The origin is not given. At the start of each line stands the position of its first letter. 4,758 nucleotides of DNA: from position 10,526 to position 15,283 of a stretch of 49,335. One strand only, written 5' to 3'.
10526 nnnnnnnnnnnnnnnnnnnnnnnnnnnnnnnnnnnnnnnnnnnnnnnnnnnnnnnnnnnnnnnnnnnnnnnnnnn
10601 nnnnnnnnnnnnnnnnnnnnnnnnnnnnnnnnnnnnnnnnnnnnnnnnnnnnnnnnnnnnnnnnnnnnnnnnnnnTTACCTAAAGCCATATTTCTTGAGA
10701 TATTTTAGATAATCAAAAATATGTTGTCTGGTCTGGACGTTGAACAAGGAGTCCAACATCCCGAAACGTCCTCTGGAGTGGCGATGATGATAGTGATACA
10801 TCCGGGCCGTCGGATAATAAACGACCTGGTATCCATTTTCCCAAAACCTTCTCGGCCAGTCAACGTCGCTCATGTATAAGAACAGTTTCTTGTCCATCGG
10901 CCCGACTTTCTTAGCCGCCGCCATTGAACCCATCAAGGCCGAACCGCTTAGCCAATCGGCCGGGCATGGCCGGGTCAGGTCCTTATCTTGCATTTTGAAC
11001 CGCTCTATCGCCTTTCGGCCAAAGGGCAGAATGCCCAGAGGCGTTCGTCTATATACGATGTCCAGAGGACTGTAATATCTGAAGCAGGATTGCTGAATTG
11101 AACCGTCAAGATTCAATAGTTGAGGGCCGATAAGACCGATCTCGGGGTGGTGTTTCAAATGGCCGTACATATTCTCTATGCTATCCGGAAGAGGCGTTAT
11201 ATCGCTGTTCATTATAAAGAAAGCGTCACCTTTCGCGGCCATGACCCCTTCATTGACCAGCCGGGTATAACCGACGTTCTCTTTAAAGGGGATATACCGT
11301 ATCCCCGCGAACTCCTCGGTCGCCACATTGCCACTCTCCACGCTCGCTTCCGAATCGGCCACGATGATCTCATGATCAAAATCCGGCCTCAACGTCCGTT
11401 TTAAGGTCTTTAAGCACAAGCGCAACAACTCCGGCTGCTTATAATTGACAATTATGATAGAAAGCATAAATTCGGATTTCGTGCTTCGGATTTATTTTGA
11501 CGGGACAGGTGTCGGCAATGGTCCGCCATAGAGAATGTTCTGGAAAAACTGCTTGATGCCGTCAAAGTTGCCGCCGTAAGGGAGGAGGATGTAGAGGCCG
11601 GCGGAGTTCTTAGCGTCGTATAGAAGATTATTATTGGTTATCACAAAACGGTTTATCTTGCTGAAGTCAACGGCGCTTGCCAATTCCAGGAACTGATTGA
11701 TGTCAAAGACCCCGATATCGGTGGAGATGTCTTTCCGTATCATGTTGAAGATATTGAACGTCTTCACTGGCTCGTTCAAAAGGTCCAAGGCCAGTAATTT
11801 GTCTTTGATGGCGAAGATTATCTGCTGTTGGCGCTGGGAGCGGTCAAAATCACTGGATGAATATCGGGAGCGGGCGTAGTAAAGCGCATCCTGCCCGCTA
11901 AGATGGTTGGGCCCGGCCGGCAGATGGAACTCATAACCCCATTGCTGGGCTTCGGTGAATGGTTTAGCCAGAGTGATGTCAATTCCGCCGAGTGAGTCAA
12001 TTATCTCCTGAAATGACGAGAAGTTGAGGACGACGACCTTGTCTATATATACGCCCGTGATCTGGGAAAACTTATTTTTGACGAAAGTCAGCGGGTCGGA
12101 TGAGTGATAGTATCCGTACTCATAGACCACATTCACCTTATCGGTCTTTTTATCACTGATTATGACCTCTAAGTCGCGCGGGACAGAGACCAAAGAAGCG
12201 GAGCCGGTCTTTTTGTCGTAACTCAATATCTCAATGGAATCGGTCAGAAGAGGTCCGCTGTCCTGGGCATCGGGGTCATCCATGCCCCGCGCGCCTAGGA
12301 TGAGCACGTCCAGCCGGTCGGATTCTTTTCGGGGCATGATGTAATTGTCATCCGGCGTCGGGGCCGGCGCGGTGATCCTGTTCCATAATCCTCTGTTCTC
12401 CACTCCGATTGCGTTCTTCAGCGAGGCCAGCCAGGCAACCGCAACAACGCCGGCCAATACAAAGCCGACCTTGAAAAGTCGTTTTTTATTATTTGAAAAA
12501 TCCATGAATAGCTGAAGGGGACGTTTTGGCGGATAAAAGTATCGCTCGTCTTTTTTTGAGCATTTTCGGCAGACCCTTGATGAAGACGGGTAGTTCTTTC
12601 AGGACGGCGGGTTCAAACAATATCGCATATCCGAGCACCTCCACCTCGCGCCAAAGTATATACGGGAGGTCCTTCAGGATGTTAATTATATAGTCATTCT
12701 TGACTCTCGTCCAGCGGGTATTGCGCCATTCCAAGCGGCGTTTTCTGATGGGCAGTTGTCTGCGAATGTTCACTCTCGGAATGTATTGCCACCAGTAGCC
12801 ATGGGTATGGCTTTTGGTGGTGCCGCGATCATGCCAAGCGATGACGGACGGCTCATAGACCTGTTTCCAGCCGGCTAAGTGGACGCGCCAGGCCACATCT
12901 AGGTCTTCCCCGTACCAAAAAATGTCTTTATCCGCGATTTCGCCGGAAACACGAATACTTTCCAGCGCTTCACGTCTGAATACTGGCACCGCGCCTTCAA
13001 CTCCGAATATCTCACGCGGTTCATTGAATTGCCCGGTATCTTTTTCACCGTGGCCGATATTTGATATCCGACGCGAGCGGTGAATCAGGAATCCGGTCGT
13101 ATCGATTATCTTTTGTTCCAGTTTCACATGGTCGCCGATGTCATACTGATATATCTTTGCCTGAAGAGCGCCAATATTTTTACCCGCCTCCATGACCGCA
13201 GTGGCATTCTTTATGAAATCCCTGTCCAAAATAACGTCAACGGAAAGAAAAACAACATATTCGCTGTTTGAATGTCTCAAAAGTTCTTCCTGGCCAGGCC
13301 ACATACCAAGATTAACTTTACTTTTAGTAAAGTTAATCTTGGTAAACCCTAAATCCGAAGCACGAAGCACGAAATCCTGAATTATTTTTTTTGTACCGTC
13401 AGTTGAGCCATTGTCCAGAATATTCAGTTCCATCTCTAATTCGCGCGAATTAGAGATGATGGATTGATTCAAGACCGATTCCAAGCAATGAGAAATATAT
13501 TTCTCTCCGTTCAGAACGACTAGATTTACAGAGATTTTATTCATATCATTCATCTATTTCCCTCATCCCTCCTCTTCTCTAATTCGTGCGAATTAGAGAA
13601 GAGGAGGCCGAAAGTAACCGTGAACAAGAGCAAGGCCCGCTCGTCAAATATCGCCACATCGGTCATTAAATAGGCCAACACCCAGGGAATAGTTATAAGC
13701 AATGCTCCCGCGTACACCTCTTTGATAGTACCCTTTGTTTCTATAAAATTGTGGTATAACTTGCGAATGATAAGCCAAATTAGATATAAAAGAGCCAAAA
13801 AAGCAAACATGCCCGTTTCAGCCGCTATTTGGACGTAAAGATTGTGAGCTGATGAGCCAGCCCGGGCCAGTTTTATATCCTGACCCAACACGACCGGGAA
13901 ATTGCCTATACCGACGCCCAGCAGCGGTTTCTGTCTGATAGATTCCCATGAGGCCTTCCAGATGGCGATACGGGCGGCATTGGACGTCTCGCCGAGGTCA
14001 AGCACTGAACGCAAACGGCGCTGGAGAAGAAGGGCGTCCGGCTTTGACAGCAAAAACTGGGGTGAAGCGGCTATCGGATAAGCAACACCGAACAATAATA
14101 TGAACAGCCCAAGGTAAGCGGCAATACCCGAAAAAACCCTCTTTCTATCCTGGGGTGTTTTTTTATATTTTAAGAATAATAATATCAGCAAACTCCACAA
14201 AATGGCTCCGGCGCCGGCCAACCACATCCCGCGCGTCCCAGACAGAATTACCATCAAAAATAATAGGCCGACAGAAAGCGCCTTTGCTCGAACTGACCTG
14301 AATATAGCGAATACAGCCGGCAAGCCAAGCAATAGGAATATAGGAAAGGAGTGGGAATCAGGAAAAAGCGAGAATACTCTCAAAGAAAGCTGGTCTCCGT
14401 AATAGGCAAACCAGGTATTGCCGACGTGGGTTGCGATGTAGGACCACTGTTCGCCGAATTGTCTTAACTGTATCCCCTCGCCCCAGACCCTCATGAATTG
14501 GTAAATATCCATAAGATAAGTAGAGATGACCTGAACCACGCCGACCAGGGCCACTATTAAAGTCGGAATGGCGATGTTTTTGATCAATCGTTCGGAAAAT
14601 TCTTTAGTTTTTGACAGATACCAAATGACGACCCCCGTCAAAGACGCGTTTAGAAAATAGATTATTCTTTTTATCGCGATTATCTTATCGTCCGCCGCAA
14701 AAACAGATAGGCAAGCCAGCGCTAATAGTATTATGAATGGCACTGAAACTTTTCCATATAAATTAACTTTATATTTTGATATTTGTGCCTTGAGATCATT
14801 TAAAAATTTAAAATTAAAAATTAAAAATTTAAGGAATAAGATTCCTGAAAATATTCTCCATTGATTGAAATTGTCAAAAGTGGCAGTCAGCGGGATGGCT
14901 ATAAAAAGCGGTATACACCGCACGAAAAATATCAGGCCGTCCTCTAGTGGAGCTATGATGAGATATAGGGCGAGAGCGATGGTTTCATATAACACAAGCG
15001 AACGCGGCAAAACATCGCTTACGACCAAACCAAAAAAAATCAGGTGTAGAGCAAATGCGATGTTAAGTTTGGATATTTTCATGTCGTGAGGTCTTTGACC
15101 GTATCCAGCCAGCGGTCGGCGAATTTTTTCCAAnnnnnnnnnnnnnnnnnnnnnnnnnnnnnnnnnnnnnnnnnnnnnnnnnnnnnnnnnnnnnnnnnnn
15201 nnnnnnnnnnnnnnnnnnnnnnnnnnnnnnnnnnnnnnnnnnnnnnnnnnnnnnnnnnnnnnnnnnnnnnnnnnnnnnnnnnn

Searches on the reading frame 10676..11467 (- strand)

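Call 82: search_protein_families(library=pfam, proteins=[window:10676-11467:-], max_evalue=0.001)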
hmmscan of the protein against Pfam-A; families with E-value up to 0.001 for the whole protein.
window:10676-11467:- (263 aa): 3 families
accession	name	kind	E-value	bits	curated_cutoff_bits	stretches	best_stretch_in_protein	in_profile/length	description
PF00535.33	Glycos_transf_2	-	2.5e-17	63.8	23.3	1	3-114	1-113/168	Glycosyl transferase family 2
PF13641.12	Glyco_tranf_2_3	-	3.6e-08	34.1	27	1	2-230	3-216/230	Glycosyltransferase like family 2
PF11397.14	GlcNAc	-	0.00056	19.9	21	1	157-235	201-280/352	Glycosyltransferase (GlcNAc)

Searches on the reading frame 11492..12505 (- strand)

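Call 82: search_protein_families(library=pfam, proteins=[window:11492-12505:-], max_evalue=0.001)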
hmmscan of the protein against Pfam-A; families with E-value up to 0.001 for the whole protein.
window:11492-12505:- (337 aa): 1 family
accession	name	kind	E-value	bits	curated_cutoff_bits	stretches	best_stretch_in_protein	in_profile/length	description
PF03816.19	LytR_cpsA_psr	-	6e-31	108.1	24.6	1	88-237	2-148/150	LytR_cpsA_psr family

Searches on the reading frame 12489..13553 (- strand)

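Call 82: search_protein_families(library=pfam, proteins=[window:12489-13553:-], max_evalue=0.001)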
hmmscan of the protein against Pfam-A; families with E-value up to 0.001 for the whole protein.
window:12489-13553:- (354 aa): 2 families
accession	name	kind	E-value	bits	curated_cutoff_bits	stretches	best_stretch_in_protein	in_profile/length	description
PF00535.33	Glycos_transf_2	-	2.4e-16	60.5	23.3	1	8-200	1-167/168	Glycosyl transferase family 2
PF13641.12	Glyco_tranf_2_3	-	1.6e-06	28.8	27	1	15-246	11-216/230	Glycosyltransferase like family 2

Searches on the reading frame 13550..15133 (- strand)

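Call 82: search_protein_families(library=pfam, proteins=[window:13550-15133:-], max_evalue=0.001)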
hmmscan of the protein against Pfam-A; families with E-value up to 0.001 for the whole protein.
window:13550-15133:- (527 aa): 1 family
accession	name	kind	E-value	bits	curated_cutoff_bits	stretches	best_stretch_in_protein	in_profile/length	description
PF04932.20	Wzy_C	-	1.5e-19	70.7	31.7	1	287-449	2-149/149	O-Antigen ligase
